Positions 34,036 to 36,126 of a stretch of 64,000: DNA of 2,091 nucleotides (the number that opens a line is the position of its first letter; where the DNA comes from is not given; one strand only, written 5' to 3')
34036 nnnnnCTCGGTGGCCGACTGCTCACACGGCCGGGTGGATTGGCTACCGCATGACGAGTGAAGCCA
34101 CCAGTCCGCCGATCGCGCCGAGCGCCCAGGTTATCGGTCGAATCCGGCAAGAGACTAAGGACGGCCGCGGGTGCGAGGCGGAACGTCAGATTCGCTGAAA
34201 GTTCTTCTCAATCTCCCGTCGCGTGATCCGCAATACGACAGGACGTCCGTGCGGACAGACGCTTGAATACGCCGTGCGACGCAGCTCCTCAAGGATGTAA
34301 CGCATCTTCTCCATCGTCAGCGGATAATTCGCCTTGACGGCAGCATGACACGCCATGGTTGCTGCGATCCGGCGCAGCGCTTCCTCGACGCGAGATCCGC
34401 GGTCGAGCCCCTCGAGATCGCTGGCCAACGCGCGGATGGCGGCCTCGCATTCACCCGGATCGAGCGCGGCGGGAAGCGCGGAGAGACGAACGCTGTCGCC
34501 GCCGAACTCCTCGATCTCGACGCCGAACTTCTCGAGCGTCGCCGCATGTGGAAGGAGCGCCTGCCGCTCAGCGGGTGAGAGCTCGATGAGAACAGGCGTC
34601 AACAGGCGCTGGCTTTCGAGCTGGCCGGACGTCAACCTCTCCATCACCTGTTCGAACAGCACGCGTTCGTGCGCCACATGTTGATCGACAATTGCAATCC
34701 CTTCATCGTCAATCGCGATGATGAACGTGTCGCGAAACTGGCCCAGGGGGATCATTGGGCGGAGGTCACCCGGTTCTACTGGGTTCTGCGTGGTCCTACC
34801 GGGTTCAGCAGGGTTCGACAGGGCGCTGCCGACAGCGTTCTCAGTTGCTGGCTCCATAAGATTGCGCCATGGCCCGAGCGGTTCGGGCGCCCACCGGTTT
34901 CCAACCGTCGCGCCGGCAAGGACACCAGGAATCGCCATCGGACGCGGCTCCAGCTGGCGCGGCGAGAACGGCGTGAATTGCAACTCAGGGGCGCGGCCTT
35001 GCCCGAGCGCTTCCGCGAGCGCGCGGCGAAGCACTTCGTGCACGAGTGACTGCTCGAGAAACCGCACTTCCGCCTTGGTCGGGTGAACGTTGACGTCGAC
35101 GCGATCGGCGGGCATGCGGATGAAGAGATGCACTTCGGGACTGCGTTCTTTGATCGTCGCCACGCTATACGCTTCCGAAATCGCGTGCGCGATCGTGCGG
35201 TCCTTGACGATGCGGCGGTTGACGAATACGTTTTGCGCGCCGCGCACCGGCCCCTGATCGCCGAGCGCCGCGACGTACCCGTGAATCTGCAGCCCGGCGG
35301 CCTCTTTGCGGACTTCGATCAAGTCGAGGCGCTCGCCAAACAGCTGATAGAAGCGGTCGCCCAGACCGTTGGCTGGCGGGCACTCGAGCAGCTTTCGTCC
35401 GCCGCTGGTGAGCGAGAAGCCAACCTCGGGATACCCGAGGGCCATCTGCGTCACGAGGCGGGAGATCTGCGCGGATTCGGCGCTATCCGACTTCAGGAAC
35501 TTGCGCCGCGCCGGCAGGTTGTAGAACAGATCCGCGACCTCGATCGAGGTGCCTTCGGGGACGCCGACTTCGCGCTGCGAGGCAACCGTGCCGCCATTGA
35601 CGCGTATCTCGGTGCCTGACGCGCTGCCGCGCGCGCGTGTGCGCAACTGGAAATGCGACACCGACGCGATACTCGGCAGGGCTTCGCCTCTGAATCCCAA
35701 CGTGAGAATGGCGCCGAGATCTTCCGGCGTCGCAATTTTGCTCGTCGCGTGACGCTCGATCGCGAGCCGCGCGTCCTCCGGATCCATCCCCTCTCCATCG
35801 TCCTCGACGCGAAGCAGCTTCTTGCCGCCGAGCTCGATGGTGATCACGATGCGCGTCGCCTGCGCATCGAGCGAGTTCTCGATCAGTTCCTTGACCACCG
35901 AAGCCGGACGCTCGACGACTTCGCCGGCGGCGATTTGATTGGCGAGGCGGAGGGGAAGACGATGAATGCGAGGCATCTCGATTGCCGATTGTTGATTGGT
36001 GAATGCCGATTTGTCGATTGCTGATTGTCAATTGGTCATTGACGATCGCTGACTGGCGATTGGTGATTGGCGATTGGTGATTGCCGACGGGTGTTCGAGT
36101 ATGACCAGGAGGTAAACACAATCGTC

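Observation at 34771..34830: The GGTTCT decamer array recurs inside the MutL interdomain linker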

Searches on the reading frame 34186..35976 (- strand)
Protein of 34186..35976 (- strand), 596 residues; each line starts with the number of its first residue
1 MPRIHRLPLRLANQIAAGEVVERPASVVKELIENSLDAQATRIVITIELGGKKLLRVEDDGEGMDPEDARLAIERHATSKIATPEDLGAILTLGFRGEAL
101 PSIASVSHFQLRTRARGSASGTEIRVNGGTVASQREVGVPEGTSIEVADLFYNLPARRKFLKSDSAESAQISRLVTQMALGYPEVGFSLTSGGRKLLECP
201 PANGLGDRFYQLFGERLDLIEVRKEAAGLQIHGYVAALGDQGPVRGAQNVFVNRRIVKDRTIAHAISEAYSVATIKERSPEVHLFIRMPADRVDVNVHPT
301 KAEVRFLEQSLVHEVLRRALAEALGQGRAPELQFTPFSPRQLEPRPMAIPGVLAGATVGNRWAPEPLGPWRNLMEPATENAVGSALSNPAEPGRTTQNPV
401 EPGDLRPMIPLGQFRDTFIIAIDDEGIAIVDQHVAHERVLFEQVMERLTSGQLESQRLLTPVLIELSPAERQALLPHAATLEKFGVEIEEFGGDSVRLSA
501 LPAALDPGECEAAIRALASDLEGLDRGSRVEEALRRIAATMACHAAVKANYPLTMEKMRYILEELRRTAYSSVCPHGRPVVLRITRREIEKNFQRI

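Call 7: find_homologous_proteins(query=window:34186-35976:-, max_evalue=1e-50)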
Query window:34186-35976:- (596 aa): 7995 proteins with E <= 1e-50 among 8000 candidates; the best 120 are listed.
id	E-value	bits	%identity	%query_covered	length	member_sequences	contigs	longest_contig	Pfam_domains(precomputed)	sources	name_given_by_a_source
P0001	0.0e+0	1233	95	100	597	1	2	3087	PF01119.26,PF08676.17,PF02518.32,PF13589.13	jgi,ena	jgi:DNA mismatch repair protein MutL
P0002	0.0e+0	1232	95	100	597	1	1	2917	PF01119.26,PF08676.17,PF02518.32,PF13589.13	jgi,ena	-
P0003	0.0e+0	1231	95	100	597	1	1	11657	PF01119.26,PF08676.17,PF02518.32,PF13589.13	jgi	-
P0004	0.0e+0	1213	93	100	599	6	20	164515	PF01119.26,PF08676.17,PF02518.32,PF13589.13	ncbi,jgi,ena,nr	ncbi:MAG TPA: DNA mismatch repair endonuclease MutL [Vicinamibacterales bacterium]|jgi:DNA mismatch 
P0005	0.0e+0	1202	93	100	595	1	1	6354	PF01119.26,PF08676.17,PF02518.32,PF13589.13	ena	-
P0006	0.0e+0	1200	90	100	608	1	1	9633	PF01119.26,PF08676.17,PF02518.32,PF13589.13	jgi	-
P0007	0.0e+0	1200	92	100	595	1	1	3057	PF01119.26,PF08676.17,PF02518.32,PF13589.13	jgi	jgi:DNA mismatch repair protein MutL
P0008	0.0e+0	1198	91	100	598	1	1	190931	PF01119.26,PF08676.17,PF02518.32,PF13589.13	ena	-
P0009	0.0e+0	1197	90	100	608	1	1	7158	PF01119.26,PF08676.17,PF02518.32,PF13589.13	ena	-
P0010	0.0e+0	1196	91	100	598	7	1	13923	PF01119.26,PF08676.17,PF02518.32,PF13589.13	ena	-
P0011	0.0e+0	1196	92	100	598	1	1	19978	PF01119.26,PF08676.17,PF02518.32,PF13589.13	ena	-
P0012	0.0e+0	1193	90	100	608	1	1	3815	PF01119.26,PF08676.17,PF02518.32,PF13589.13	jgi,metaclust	metaclust:\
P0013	0.0e+0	1191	91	100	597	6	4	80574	PF01119.26,PF08676.17,PF02518.32,PF13589.13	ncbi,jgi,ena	jgi:DNA mismatch repair protein MutL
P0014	0.0e+0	1191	90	100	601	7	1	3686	PF01119.26,PF08676.17,PF02518.32,PF13589.13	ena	-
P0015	0.0e+0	1191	91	100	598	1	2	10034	PF01119.26,PF08676.17,PF02518.32,PF13589.13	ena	-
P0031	0.0e+0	1181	90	100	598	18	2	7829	PF01119.26,PF08676.17,PF02518.32,PF13589.13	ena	-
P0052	0.0e+0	1155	88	100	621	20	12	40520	PF01119.26,PF08676.17,PF02518.32,PF13589.13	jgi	jgi:DNA mismatch repair protein MutL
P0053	0.0e+0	1153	87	100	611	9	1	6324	PF01119.26,PF08676.17,PF02518.32,PF13589.13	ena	-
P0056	0.0e+0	1151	87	100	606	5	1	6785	PF01119.26,PF08676.17,PF02518.32,PF13589.13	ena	-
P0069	0.0e+0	1142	86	100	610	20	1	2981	PF01119.26,PF08676.17,PF02518.32,PF13589.13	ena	-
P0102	0.0e+0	1125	85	100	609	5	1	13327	PF01119.26,PF08676.17,PF02518.32,PF13589.13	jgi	jgi:DNA mismatch repair protein MutL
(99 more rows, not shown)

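Call 10: find_related_loci(query=window:34186-35976:-, collection=metagenome_contigs, flank=6000)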
Query window:34186-35976:- (596 aa) in metagenome_contigs; peptide patterns used: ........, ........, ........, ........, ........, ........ (x = any residue, [..] = any of these).
600 stretches matched a pattern (row limit reached: there are more); 435 encode a relative of the query (tblastn E <= 1e-3); the best 80 are kept; 80 distinct loci.
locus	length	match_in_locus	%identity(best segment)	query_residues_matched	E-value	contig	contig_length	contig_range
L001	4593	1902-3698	93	1-596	0e+0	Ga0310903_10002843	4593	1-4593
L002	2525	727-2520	90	1-596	0e+0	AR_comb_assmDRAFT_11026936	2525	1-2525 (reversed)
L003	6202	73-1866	90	1-596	0e+0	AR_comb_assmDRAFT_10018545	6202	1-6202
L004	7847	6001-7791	91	1-596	0e+0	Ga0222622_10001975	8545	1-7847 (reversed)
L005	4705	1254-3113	86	1-596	0e+0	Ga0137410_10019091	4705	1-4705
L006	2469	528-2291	89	1-596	0e+0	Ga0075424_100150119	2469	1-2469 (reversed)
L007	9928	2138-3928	88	1-596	0e+0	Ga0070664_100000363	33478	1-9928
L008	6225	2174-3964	88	1-596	0e+0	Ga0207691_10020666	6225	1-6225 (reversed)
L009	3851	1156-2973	86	1-596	0e+0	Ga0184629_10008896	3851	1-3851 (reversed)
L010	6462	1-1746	89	13-596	0e+0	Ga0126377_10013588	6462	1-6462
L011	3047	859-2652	85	1-596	0e+0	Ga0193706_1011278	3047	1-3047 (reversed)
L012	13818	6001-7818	85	1-596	0e+0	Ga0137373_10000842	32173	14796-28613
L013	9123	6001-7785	83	1-596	0e+0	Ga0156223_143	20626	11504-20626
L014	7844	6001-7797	93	1-596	0e+0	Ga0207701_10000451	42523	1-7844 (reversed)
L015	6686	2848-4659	82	1-596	0e+0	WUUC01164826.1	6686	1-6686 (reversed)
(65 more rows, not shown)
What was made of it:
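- Tried and rejected: An assembly artefact is rejected because the array recurs in more than 100 independent assemblies (calls 7, 10).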

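Call 33: search_protein_families(library=pfam, proteins=[window:34186-35976:-], max_evalue=0.001)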
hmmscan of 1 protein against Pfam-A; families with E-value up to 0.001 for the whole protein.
window:34186-35976:- (596 aa): 4 families
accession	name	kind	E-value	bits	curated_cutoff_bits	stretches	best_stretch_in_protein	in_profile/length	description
PF08676.16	MutL_C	-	1.1e-39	135.9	25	1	411-551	1-140/142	MutL C terminal dimerisation domain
PF01119.25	DNA_mis_repair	-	9.7e-28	96.6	26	1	218-324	12-118/119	DNA mismatch repair protein, C-terminal domain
PF13589.12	HATPase_c_3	-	2e-12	47.8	25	1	25-127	4-106/137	Histidine kinase-, DNA gyrase B-, and HSP90-like ATPase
PF02518.31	HATPase_c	-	4e-09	37.3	26.4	1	22-78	4-63/111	Histidine kinase-, DNA gyrase B-, and HSP90-like ATPase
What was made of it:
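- Checked: Pfam places the N-terminal domains at residues 22-324 and MutL_C at 411-551 (call 33).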

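Call 34: search_solved_structures(query=window:34186-35976:-, max_evalue=1e-10, show_alignments=0)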
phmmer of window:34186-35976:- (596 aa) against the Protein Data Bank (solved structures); distinct sequences matched with E-value up to 1e-10: 22.
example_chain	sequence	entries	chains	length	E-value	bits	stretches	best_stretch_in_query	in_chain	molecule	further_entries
5akb_C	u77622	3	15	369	2e-69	237.9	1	4-327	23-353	DNA MISMATCH REPAIR PROTEIN MUTL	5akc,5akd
7aib_C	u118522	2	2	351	7.4e-69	236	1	4-320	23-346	DNA mismatch repair protein MutL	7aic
7p8v_A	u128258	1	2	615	3e-68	234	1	4-504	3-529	DNA mismatch repair protein MutL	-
1nhj_A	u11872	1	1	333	7.7e-68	232.6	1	4-320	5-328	DNA mismatch repair protein mutL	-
1bkn_A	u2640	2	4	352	2.8e-67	230.8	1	4-327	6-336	MUTL | DNA mismatch repair protein MutL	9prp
1b62_A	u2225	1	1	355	2.8e-67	230.8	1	4-327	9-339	PROTEIN (MUTL)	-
1b63_A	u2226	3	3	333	1e-66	229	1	4-320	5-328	MUTL | DNA mismatch repair protein mutL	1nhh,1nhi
9n2k_A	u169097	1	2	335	3.3e-65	223.9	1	3-326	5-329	DNA mismatch repair protein MutL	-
5x9y_C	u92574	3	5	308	3e-64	220.8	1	13-318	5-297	DNA mismatch repair protein MutL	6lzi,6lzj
6lzk_A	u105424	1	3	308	5.5e-64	219.9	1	13-318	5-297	DNA mismatch repair protein MutL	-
4p7a_A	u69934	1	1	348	1.1e-53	185.9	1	4-327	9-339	DNA mismatch repair protein Mlh1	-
3ncv_A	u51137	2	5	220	3.5e-29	105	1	409-594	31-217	DNA mismatch repair protein mutL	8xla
3gab_A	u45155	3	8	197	4.8e-28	101.3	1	408-596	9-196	DNA mismatch repair protein mutL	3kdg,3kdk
3h4l_A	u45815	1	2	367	5.6e-28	101.1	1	2-169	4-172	DNA mismatch repair protein PMS1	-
1h7s_A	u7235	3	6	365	6.7e-27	97.5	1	10-172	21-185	PMS1 PROTEIN HOMOLOG 2 | MISMATCH REPAIR ENDONUCLEASE PMS2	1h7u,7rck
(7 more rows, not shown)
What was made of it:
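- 34756..34995 (-): MutL interdomain linker (residues 328-407), between the region matching solved N-terminal domains (4-327) and the region matching solved C-terminal domains (408-596). calls 33, 34
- Checked: Solved MutL structures match residues 4-327 and 408-596 (call 34).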

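Call 56: predict_structure(alignment_id=A1)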
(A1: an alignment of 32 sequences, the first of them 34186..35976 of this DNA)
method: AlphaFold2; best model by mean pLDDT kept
length: 596 residues; sequences in the alignment: 32
mean_pLDDT: 37.8   pTM: 0.24
mean pLDDT of the five models: 37.8, 36.9, 36.5, 34.1, 33.9
residues with pLDDT >= 90: 0; 70-90: 29; 50-70: 67; < 50: 500
segments of 3 or more residues with pLDDT < 50: 1-27, 37-266, 268-449, 452-459, 546-596
pLDDT, mean of each block of 10 residues (from residue 1): 32 36 45 50 40 36 41 35 32 29 27 28 26 23 29 29 36 37 28 27 38 36 40 35 25 32 47 39 38 29 29 32 36 25 27 27 31 29 26 28 25 30 33 31 43 46 73 73 61 58 67 76 56 64 48 36 32 27 36 35
secondary structure, 60 per line:
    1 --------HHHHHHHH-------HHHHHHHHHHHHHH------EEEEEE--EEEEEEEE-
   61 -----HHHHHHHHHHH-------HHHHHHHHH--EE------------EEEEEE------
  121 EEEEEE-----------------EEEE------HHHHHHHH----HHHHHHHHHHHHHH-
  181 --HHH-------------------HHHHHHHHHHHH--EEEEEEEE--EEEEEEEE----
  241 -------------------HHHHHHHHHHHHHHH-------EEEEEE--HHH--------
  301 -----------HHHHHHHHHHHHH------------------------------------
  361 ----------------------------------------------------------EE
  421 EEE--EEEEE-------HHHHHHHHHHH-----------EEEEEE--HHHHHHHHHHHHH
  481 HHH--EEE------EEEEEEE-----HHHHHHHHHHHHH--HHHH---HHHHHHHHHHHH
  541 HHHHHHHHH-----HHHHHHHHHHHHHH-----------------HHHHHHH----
elements in order: H9-16 H24-37 E44-49 E52-59 H66-76 H84-92 E109-114 E121-126 E144-147 H154-161 H166-179 H205-216 E219-226 E229-236 H260-274 E282-287 H312-324 E419-423 E426-430 H438-448 E460-465 H468-483 E486-488 E495-501 H507-519 H522-525 H529-549 H555-568 H586-592
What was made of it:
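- The AlphaFold model was too poor to use (mean pLDDT 37.8, call 56).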

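Call 57: list_cluster_members(proteins=[P0052, P0069, P0031, P0004, P0010, P0014, P0053, P0013, P0056, P0102])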
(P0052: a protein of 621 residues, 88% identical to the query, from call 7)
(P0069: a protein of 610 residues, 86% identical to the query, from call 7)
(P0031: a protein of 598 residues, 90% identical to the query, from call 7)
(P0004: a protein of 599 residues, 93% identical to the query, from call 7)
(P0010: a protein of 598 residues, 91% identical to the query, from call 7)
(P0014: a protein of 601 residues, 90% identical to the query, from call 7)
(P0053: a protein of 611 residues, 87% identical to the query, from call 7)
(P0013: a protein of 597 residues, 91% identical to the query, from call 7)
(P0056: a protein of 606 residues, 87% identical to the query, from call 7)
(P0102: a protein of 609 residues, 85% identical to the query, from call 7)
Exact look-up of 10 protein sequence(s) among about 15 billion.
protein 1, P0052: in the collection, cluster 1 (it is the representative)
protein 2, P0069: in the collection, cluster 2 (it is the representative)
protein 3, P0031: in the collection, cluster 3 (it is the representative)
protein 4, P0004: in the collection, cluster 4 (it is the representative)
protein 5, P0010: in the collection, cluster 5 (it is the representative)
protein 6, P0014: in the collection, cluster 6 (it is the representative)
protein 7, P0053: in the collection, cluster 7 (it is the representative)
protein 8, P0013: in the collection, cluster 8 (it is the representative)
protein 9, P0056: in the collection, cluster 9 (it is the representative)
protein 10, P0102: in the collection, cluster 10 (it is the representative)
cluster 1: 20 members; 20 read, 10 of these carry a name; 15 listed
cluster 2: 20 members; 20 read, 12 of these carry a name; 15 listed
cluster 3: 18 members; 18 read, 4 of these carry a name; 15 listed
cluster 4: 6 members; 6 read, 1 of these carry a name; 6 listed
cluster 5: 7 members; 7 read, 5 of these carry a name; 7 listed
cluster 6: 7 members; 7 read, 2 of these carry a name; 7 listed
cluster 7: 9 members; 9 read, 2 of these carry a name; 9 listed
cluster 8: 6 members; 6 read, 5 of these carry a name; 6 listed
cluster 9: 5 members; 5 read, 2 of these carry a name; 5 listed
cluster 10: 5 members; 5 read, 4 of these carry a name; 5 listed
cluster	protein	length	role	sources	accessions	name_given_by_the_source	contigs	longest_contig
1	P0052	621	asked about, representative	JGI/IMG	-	DNA mismatch repair protein MutL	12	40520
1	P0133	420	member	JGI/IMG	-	DNA mismatch repair protein MutL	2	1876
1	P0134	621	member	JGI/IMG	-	DNA mismatch repair protein MutL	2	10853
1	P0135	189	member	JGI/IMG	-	DNA mismatch repair protein MutL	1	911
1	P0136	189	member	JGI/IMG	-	DNA mismatch repair protein MutL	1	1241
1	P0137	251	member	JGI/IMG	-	DNA mismatch repair protein MutL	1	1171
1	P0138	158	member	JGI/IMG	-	DNA mismatch repair protein MutL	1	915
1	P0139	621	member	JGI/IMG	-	DNA mismatch repair protein MutL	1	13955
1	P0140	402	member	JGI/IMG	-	DNA mismatch repair protein MutL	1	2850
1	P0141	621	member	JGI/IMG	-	DNA mismatch repair protein MutL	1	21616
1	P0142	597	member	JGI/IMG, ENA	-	-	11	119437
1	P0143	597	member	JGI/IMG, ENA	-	-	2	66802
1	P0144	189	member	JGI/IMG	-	-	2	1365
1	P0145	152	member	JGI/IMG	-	-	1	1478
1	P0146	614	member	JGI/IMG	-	-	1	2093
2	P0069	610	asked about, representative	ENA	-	-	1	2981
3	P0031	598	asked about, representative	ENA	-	-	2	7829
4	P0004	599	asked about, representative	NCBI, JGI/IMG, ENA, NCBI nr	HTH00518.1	MAG TPA: DNA mismatch repair endonuclease MutL [Vicinamibacterales bacterium] | DNA mismatch repair protein MutL | DNA mismatch repair endonuclease MutL [Vicinamibacterales bacterium]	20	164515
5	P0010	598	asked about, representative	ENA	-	-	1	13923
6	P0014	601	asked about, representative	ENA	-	-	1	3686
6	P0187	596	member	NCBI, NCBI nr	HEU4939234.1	MAG TPA: DNA mismatch repair endonuclease MutL [Vicinamibacterales bacterium] | DNA mismatch repair endonuclease MutL [Vicinamibacterales bacterium]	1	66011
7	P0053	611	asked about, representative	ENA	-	-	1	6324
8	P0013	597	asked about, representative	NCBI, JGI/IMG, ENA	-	DNA mismatch repair protein MutL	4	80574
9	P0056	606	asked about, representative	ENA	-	-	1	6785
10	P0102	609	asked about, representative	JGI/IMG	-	DNA mismatch repair protein MutL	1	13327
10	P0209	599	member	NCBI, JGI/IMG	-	DNA mismatch repair protein MutL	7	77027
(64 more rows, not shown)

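Call 60: find_encoding_contigs(protein=P0102, flank=300, max_places=1)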
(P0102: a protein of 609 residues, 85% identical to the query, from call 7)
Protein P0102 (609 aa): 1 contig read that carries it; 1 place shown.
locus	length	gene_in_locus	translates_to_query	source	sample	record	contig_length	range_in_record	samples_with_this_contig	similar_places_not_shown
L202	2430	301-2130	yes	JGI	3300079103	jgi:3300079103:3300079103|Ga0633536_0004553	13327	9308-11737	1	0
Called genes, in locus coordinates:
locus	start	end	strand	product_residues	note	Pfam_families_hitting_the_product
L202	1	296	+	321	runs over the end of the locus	PF01544:CorA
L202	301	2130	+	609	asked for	PF02518:HATPase_c (weak), PF13589:HATPase_c_3, PF01119:DNA_mis_repair, PF08676:MutL_C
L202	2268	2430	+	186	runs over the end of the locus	-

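Call 61: find_encoding_contigs(protein=P0209, flank=300, max_places=1)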
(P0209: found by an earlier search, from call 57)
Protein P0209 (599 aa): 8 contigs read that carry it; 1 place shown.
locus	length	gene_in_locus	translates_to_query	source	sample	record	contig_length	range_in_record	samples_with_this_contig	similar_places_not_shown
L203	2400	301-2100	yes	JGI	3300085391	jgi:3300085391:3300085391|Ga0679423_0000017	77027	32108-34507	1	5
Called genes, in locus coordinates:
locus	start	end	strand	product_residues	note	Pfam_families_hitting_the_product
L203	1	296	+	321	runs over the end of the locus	PF01544:CorA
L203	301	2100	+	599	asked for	PF02518:HATPase_c (weak), PF13589:HATPase_c_3, PF01119:DNA_mis_repair, PF08676:MutL_C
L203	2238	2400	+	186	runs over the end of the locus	-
